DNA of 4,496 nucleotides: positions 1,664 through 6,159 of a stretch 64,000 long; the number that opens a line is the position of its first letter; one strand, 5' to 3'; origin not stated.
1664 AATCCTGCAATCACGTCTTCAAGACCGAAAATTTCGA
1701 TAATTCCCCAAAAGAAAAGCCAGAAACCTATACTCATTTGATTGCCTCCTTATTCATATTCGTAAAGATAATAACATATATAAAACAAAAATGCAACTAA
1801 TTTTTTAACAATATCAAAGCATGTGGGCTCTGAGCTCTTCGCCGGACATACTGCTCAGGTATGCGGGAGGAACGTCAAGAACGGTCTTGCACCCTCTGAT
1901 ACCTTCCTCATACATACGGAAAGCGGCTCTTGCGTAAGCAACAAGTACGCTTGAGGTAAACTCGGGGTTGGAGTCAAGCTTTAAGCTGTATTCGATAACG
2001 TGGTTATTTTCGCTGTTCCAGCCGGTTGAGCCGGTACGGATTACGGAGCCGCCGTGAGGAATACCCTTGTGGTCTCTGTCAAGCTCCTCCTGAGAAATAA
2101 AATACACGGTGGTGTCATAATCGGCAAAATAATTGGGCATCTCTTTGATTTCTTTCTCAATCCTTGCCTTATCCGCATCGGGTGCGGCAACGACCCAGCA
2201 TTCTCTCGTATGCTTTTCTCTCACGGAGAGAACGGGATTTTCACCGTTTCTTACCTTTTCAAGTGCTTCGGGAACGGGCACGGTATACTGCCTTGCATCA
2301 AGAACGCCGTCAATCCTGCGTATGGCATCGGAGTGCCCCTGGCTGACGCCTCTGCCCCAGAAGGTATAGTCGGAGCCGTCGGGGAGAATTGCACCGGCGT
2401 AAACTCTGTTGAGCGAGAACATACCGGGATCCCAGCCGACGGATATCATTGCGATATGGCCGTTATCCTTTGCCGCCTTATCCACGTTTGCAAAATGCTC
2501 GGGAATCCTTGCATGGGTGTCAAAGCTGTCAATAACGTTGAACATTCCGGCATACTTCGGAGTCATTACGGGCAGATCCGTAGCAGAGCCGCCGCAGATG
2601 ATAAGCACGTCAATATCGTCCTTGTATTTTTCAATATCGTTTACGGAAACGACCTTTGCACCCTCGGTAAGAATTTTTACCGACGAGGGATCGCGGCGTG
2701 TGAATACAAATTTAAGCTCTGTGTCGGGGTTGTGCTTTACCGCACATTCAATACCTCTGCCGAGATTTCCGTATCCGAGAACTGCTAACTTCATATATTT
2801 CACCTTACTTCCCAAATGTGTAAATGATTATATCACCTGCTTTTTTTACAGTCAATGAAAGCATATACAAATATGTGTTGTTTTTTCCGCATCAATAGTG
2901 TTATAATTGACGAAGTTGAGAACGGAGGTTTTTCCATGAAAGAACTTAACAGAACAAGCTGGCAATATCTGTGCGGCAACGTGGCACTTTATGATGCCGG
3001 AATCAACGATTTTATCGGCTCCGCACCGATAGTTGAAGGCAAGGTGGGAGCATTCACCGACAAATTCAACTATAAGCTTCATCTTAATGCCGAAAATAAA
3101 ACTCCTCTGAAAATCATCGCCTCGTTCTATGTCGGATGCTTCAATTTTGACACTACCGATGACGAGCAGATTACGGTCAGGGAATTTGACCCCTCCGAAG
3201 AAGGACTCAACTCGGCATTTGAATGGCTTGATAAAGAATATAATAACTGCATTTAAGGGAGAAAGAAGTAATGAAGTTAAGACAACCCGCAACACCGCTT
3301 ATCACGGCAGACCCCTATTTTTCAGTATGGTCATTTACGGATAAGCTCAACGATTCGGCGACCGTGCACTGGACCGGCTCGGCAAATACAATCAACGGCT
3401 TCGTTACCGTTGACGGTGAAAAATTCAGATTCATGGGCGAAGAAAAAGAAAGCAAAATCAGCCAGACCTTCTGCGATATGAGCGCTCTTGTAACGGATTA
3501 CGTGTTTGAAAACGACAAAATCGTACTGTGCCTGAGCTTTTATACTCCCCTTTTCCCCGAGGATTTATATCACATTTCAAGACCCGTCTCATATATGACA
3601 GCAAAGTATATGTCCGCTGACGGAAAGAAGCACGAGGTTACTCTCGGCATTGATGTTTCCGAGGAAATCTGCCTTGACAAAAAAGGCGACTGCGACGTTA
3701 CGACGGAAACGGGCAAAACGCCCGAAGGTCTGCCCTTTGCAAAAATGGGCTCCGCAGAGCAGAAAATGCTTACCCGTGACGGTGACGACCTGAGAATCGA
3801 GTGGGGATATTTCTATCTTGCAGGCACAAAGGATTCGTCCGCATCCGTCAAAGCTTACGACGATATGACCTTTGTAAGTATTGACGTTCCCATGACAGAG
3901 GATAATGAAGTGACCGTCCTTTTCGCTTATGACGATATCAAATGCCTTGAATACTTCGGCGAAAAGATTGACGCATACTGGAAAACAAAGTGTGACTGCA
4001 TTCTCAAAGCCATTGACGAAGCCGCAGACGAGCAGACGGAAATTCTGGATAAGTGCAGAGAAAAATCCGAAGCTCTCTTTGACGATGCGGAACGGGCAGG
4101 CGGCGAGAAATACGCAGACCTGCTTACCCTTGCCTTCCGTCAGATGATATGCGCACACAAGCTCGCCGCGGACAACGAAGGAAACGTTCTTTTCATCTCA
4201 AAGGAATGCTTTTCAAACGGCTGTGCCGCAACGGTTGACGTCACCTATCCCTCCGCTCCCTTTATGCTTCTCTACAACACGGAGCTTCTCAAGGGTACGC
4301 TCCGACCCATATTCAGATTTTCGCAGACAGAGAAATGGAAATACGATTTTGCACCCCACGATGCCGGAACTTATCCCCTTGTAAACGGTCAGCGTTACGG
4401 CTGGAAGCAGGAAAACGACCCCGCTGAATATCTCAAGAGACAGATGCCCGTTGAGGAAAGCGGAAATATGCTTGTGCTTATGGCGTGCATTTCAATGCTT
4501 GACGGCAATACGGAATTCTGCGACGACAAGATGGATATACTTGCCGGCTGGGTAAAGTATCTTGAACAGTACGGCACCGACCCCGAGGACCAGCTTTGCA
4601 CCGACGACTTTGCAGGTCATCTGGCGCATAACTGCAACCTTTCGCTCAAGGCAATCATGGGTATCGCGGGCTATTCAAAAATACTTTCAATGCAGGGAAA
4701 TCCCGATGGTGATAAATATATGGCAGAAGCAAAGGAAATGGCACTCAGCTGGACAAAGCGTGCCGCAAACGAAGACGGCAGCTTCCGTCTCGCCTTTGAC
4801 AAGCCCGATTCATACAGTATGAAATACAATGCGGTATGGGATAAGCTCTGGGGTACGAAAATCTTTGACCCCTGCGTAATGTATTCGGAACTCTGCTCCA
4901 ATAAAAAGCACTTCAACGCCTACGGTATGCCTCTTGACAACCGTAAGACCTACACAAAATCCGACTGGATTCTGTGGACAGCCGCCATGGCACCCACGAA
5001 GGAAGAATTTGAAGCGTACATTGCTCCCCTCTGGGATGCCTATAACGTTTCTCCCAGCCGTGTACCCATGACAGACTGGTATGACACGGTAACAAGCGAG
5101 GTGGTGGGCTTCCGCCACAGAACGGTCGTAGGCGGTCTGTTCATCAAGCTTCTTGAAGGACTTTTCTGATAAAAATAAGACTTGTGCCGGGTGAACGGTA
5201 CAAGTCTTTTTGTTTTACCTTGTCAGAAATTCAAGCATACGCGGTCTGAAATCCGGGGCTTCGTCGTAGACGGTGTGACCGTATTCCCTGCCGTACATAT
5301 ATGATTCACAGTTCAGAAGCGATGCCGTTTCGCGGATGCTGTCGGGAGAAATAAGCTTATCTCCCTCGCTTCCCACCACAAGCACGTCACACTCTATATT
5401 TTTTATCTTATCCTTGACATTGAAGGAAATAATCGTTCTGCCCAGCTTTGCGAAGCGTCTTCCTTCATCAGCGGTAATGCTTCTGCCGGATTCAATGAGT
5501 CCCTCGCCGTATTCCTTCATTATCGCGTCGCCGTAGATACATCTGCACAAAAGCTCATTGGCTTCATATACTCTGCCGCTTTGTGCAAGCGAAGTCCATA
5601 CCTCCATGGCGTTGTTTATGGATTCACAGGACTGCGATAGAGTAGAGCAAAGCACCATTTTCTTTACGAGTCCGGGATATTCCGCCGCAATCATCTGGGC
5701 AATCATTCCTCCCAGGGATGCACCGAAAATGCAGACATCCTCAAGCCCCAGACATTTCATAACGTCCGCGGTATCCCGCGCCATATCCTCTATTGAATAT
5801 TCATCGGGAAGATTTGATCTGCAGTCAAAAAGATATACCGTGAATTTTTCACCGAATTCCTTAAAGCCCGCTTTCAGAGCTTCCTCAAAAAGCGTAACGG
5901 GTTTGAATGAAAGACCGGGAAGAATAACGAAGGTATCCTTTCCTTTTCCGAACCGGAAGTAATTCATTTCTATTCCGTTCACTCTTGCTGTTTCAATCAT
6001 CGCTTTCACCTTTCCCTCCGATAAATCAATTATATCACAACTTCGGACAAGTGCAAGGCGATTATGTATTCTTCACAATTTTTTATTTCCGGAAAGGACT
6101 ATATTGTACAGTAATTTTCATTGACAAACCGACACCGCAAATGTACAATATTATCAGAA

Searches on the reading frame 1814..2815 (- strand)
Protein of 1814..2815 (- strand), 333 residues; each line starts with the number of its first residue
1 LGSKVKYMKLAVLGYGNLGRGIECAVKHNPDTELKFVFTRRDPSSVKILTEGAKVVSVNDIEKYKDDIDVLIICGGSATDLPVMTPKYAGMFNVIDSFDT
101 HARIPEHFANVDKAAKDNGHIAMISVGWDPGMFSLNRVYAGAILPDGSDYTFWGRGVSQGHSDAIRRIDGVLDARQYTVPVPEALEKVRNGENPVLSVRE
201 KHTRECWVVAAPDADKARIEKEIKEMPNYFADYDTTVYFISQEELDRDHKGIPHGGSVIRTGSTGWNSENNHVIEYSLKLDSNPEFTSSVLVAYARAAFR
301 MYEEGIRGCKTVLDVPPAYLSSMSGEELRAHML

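Call 40: search_protein_families(library=pfam, proteins=[window:1814-2815:-], max_evalue=0.001)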
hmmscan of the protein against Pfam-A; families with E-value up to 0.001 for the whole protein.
window:1814-2815:- (333 aa): 1 family
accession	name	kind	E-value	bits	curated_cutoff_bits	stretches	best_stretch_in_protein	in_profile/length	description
PF16654.10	DAPDH_C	-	5.2e-77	257.4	30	1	127-282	1-154/154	Diaminopimelic acid dehydrogenase C-terminal domain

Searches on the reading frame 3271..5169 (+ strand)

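Call 40: search_protein_families(library=pfam, proteins=[window:3271-5169:+], max_evalue=0.001)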
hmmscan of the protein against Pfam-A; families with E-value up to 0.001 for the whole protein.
window:3271-5169:+ (632 aa): 3 families
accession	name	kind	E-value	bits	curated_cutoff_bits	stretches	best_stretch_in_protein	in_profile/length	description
PF16335.10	GtaA_6_Hairpin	-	5.3e-121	404.5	24.9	1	278-627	1-343/343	Glutaminase A six helical-hairpin domain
PF17168.10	DUF5127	-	2e-27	96.9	28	1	75-197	3-121/229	Domain of unknown function (DUF5127)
PF16334.10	DUF4964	-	1.9e-22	79.3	30.7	1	2-59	23-80/88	Domain of unknown function (DUF4964)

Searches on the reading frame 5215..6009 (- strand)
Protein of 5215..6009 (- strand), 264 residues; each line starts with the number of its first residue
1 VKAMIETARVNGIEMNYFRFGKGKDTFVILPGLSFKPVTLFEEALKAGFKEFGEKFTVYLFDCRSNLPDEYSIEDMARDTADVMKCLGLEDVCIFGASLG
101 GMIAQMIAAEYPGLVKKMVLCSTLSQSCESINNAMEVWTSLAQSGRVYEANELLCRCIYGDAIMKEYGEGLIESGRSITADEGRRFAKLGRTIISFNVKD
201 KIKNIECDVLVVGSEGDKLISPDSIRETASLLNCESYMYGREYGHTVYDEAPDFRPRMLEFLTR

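Call 40: search_protein_families(library=pfam, proteins=[window:5215-6009:-], max_evalue=0.001)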
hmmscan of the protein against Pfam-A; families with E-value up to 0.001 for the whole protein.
window:5215-6009:- (264 aa): 4 families
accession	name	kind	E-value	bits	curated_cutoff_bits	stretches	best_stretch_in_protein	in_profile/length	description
PF00561.26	Abhydrolase_1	-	1.2e-16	61.5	25.8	1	69-138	48-116/245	alpha/beta hydrolase fold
PF12697.13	Abhydrolase_6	-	1.9e-09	38.9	26.3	1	28-253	2-212/217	Alpha/beta hydrolase family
PF12146.15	Hydrolase_4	-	2e-06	27.8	27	1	75-229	57-214/239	Serine aminopeptidase, S33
PF03096.20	Ndr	-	1.9e-05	24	23.3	1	72-209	81-222/283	Ndr family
